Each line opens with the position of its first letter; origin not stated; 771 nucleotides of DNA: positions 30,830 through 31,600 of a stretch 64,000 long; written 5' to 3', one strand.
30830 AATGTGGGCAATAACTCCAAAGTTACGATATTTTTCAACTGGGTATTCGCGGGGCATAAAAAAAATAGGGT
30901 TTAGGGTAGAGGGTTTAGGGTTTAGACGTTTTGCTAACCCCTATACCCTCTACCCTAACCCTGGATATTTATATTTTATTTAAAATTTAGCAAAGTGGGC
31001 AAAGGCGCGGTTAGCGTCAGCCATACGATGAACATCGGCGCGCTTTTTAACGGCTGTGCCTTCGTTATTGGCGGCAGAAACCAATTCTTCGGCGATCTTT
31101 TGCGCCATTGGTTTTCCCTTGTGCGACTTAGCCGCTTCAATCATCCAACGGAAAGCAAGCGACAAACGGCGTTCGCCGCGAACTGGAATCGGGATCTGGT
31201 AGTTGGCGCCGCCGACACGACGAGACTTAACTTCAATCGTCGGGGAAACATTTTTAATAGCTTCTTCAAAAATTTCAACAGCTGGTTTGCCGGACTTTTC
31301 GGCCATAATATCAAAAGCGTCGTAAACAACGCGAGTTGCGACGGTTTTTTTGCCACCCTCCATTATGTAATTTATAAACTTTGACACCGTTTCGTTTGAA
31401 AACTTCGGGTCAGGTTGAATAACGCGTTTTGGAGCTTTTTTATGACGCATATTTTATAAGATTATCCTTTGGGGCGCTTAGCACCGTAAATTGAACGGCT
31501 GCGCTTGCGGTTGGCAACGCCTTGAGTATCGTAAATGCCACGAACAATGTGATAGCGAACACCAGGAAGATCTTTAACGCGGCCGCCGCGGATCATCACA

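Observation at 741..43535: Dispersed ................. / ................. repeat family in intergenic regions, usually as inverted pairs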

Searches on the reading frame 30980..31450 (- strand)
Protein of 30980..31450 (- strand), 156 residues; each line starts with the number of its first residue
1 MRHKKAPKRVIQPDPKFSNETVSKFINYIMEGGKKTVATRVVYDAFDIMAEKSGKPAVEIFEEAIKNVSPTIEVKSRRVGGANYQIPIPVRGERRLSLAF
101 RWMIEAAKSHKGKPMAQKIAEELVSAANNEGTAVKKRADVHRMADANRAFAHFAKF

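Call 51: find_encoding_contigs(protein=window:30980-31450:-, flank=10000, max_places=10)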
Protein window:30980-31450:- (156 aa): 1 contig read that carries it; 1 place shown.
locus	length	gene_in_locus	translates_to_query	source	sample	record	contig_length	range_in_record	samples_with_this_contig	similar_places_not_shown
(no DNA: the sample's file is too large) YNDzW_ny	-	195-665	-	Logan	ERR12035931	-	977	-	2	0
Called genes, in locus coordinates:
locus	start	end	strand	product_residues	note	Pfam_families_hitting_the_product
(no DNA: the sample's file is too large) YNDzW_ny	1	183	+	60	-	?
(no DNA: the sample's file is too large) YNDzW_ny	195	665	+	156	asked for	PF00177:Ribosomal_S7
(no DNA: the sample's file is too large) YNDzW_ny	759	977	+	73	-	?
